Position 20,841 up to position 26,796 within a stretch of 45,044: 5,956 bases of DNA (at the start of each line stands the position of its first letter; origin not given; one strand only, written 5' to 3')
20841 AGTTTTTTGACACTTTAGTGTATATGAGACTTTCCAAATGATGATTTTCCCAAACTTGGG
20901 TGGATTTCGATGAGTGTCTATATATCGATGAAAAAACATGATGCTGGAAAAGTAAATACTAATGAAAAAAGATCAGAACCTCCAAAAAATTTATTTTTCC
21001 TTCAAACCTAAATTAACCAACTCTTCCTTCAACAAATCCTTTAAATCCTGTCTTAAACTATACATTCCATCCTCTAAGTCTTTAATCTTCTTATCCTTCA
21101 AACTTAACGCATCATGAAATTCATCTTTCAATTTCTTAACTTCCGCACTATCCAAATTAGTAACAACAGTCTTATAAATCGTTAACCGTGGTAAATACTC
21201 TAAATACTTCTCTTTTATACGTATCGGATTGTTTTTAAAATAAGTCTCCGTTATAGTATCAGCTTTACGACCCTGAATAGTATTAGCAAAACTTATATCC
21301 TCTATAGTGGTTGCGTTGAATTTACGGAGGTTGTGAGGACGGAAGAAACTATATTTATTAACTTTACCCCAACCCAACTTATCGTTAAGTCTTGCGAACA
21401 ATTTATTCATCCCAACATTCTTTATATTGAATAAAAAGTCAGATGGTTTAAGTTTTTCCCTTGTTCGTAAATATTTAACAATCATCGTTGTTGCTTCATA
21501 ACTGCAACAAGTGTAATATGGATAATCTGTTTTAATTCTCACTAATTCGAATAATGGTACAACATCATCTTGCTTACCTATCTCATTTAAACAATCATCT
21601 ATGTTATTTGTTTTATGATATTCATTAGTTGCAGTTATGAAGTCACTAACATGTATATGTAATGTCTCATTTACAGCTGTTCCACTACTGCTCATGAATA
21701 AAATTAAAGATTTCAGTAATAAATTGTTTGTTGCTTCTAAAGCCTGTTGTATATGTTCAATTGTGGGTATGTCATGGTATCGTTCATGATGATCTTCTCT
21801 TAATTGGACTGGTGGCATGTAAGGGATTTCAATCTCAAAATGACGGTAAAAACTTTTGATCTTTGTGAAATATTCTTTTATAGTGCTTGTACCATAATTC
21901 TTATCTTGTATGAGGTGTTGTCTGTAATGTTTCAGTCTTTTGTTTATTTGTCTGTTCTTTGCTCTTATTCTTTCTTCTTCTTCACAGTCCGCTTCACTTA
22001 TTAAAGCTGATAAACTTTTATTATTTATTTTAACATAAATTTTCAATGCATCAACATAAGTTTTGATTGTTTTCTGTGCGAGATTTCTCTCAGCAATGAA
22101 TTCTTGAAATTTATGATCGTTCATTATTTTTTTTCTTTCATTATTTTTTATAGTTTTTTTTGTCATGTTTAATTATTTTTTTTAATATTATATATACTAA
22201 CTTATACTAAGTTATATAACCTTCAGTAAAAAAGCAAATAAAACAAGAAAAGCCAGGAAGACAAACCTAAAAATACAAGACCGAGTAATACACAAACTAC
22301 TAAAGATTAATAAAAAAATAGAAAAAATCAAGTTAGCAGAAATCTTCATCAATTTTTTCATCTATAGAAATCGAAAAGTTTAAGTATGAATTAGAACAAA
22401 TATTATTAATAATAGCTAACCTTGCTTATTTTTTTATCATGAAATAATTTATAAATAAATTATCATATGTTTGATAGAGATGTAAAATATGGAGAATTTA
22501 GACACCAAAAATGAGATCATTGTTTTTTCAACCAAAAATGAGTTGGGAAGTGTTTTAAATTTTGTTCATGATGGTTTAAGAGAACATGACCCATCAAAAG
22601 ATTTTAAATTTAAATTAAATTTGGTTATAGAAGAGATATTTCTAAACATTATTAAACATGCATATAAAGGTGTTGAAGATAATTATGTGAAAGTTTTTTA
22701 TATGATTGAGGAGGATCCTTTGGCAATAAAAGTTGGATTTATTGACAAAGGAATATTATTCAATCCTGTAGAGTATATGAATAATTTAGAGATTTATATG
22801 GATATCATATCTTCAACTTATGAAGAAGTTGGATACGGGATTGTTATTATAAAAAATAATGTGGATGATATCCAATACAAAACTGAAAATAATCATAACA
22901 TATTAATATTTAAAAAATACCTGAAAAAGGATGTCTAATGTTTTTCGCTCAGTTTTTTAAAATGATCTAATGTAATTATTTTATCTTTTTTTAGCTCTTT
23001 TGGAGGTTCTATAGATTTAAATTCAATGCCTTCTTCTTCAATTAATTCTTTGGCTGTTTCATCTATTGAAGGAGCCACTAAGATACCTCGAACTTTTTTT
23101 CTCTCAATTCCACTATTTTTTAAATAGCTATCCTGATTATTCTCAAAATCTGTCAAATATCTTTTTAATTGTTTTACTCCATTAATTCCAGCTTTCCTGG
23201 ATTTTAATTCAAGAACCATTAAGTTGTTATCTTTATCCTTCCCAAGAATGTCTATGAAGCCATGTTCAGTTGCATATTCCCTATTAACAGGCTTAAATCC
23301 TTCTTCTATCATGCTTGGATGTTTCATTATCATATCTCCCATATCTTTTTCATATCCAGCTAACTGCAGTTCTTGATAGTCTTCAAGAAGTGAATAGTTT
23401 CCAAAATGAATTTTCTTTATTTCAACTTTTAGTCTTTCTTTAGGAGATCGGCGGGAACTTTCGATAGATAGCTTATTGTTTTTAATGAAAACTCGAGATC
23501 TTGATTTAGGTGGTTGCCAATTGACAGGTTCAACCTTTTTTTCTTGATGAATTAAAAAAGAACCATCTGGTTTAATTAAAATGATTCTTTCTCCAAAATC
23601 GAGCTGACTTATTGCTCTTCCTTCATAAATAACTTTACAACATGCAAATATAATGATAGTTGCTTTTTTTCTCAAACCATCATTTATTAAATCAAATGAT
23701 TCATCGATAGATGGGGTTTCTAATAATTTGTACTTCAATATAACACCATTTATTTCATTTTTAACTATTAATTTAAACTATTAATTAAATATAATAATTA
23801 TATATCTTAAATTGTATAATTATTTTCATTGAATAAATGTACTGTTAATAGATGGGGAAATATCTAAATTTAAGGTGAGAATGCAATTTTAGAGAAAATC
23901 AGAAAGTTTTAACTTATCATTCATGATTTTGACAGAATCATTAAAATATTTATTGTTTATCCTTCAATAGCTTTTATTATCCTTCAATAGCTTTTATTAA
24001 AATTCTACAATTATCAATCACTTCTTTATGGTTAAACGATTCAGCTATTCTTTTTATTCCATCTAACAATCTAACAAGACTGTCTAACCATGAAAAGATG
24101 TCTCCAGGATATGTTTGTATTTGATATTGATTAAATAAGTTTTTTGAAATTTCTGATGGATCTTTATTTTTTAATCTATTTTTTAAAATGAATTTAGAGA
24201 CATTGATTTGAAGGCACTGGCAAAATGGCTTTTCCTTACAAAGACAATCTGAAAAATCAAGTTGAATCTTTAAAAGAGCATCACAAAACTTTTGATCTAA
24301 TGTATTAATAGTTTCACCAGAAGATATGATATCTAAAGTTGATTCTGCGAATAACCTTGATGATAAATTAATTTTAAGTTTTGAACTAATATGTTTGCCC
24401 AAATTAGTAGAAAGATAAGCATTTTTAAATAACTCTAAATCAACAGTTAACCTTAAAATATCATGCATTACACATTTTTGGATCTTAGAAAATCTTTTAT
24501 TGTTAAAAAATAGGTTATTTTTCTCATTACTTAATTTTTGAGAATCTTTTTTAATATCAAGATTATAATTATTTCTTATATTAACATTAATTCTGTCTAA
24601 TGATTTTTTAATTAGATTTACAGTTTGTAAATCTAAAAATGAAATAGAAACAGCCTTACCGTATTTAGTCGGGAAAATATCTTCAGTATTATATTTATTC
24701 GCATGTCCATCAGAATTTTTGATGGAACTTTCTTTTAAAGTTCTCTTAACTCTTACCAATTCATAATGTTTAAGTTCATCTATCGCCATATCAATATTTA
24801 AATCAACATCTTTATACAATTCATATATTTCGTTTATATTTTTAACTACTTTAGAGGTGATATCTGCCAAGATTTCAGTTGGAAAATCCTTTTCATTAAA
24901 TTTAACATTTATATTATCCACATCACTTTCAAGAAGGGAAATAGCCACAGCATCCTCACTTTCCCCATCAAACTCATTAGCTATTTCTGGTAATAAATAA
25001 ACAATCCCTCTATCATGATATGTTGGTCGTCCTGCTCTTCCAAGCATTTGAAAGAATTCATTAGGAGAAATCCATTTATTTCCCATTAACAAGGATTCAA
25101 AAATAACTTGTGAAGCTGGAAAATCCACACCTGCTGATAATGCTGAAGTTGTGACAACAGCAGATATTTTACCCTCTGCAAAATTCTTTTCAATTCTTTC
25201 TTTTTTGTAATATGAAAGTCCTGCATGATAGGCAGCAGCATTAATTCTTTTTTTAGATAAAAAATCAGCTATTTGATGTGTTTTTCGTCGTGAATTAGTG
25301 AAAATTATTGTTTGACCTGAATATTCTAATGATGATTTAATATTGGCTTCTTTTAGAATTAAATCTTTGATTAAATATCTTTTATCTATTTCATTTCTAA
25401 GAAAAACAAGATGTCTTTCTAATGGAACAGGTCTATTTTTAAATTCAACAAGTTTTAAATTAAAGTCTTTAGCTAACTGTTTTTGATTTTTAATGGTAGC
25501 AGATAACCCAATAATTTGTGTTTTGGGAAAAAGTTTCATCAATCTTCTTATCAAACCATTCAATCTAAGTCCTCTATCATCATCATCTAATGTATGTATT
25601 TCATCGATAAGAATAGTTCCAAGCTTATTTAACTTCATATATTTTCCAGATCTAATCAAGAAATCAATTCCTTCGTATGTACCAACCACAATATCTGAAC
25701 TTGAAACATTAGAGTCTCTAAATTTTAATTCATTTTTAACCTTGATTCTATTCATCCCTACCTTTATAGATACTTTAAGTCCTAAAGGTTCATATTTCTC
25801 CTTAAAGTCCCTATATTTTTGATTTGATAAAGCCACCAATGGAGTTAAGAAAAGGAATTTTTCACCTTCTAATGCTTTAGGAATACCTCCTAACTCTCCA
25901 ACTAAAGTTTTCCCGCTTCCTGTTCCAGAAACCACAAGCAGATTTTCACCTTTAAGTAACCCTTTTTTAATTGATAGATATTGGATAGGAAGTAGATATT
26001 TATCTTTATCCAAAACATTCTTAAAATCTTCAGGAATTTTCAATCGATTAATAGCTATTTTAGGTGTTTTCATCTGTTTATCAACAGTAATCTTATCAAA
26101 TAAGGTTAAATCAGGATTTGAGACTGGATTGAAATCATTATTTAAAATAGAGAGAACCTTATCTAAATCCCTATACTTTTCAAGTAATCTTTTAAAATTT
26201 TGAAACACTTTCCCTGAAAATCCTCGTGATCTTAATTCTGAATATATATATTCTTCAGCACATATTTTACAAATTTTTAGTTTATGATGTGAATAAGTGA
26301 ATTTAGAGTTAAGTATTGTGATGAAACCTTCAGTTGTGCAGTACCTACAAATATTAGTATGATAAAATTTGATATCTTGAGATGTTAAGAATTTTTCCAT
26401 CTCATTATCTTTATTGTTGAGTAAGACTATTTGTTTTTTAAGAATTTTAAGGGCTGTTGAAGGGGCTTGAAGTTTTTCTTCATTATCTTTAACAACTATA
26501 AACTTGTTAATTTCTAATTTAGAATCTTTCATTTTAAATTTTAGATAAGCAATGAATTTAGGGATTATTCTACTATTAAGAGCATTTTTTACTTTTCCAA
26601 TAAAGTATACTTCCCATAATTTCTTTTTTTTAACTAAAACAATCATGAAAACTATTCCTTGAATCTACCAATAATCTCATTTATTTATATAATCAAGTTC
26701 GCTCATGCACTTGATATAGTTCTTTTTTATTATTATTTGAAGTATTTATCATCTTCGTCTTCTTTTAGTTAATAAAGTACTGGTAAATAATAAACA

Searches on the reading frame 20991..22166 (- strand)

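Call 43: search_protein_families(library=pfam, proteins=[window:20991-22166:-], max_evalue=1)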
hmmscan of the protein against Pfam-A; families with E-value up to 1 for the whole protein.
window:20991-22166:- (391 aa): 5 families
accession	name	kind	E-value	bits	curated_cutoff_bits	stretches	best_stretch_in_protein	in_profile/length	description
PF13495.12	Phage_int_SAM_4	-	1.8e-07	31.9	27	1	19-110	4-78/85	Phage integrase, N-terminal SAM-like domain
PF02899.23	Phage_int_SAM_1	-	7.9e-06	26.5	22.3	2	20-50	4-35/83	Phage integrase, N-terminal SAM-like domain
PF03070.21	TENA_THI-4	-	0.017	15.4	22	1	12-70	9-66/210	TENA/THI-4/PQQC family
PF13102.12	Phage_int_SAM_5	-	0.019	15.8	22.3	0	78-108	51-80/98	Phage integrase SAM-like domain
PF16654.10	DAPDH_C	-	0.05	13.9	30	1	68-139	63-136/154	Diaminopimelic acid dehydrogenase C-terminal domain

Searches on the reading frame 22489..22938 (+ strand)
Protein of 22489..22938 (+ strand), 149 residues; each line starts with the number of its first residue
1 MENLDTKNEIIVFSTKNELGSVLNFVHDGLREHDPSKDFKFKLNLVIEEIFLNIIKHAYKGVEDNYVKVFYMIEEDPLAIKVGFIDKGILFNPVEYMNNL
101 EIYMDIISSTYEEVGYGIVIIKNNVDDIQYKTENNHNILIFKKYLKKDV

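Call 43: search_protein_families(library=pfam, proteins=[window:22489-22938:+], max_evalue=1)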
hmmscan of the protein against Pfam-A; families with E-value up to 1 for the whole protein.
window:22489-22938:+ (149 aa): 2 families
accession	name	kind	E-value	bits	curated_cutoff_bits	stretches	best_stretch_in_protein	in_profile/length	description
PF13581.12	HATPase_c_2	-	9e-14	52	27.4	1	16-142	5-126/127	Histidine kinase-like ATPase domain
PF17013.11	Acetyltransf_15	-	0.0082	16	35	1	52-136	52-111/210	Putative acetyl-transferase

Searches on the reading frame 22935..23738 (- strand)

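Call 43: search_protein_families(library=pfam, proteins=[window:22935-23738:-], max_evalue=1)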
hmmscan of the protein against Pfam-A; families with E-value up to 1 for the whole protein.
window:22935-23738:- (267 aa): 4 families
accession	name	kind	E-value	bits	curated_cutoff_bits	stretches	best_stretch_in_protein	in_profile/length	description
PF01939.22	NucS_C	-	3.3e-44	150.3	24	1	130-253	2-116/124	Endonuclease NucS C-terminal domain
PF21003.3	NucS_N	-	3.2e-36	123.7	23.9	1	25-123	2-100/100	Endonuclease NucS N-terminal PH-like domain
PF08011.17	PDDEXK_9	-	0.0019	18.6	25.5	1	151-203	22-84/105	PD-(D/E)XK nuclease superfamily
PF25252.1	DUF7854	-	0.12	12.9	32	1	185-234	31-77/81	Family of unknown function (DUF7854)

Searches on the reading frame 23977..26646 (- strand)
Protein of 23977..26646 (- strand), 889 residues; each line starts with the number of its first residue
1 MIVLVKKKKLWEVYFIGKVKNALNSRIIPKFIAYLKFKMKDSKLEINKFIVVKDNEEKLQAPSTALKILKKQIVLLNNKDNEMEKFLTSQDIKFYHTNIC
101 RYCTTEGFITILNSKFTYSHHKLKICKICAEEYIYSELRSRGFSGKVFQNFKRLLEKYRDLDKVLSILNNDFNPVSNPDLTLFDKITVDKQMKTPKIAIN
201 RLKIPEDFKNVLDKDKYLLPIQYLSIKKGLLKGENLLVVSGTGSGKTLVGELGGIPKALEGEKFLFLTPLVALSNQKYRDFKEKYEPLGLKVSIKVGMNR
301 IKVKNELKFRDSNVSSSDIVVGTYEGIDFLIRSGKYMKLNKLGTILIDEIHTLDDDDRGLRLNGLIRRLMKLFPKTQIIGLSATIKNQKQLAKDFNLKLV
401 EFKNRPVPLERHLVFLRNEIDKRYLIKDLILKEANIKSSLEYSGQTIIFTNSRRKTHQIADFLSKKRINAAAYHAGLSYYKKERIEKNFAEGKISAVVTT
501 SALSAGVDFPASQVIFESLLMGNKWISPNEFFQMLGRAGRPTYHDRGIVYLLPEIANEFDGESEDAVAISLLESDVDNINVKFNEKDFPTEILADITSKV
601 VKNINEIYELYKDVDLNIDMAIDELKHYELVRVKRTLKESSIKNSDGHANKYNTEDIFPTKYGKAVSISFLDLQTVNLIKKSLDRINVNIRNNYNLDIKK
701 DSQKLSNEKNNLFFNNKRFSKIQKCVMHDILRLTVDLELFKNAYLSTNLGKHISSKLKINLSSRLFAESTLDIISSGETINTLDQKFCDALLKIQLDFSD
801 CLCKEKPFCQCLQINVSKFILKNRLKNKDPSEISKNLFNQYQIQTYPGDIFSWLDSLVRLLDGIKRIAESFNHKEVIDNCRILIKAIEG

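Call 43: search_protein_families(library=pfam, proteins=[window:23977-26646:-], max_evalue=1)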
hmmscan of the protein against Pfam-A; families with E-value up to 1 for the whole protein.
window:23977-26646:- (889 aa): 7 families
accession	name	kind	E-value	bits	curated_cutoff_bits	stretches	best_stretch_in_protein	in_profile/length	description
PF19131.5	DUF5814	-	1.5e-51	174.4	25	1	738-887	1-148/148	Family of unknown function (DUF5814)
PF00270.35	DEAD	-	7.3e-28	97.8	26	1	220-388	2-164/167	DEAD/DEAH box helicase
PF00271.37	Helicase_C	-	3e-16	60.1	23.5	1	439-540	11-108/110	Helicase conserved C-terminal domain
PF04851.21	ResIII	-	6.4e-13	49.4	22.5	1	232-386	22-163/164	Type III restriction enzyme, res subunit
PF06745.19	ATPase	-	0.015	15.1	26.6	1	226-374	12-152/231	KaiC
PF07517.20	SecA_DEAD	-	0.032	13.9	24.6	1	241-298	98-155/290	SecA DEAD-like domain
PF02602.20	HEM4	-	0.28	10.7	27.5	1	443-503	114-178/231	Uroporphyrinogen-III synthase HemD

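Call 45: search_protein_families(library=ncbifam, proteins=[window:23977-26646:-], max_evalue=0.00001)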
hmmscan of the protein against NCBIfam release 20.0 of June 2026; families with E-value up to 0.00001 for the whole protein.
window:23977-26646:- (889 aa): 27 families (the best 25 are shown)
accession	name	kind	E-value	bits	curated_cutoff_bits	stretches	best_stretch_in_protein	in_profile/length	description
NF002654.0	PRK02362.1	equivalog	8.1e-64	216.2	887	2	198-464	2-264/739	ATP-dependent DNA helicase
NF040935.1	helicase_Hel308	equivalog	5.2e-56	190.2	1200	2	197-464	4-268/704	ATP-dependent DNA helicase Hel308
NF001308.0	PRK00254.1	equivalog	4.1e-50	170.8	1216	2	199-466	3-261/720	ATP-dependent DNA helicase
NF002251.0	PRK01172.1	equivalog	7.7e-50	169.8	891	2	199-465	3-258/674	ATP-dependent DNA helicase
TIGR04121.1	DEXH_lig_assoc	equivalog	1.2e-32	112.5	850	1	229-540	24-342/804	ligase-associated DNA damage response DEXH box helicase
NF010338.0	PRK13767.1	equivalog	9.6e-25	87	849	1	218-611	34-452/877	ATP-dependent helicase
TIGR00614.1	recQ_fam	subfamily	7.8e-23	81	219.8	1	222-550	16-329/470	RecQ family ATP-dependent DNA helicase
TIGR01389.1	recQ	equivalog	9.1e-19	67.3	640.2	1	226-542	21-319/591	DNA helicase RecQ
NF008279.0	PRK11057.1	equivalog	5.3e-13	48.2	1015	1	228-543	35-332/608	ATP-dependent DNA helicase RecQ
NF008165.0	PRK10917.1-3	equivalog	2.8e-12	46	711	1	239-352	291-397/692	ATP-dependent DNA helicase RecG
TIGR00643.1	recG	equivalog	3.3e-12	45.9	659.4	1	237-352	260-368/629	ATP-dependent DNA helicase RecG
NF008168.0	PRK10917.2-2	equivalog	2.1e-11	42.8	718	1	239-351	392-497/795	ATP-dependent DNA helicase RecG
NF008744.0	PRK11776.1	equivalog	3.9e-11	42.2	524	1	201-541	8-336/460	ATP-dependent RNA helicase DbpA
NF008163.0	PRK10917.1-1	equivalog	7.8e-11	41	796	1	237-354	293-403/692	ATP-dependent DNA helicase RecG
NF008166.0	PRK10917.1-4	equivalog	8.8e-11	40.6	864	1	241-353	305-410/705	ATP-dependent DNA helicase RecG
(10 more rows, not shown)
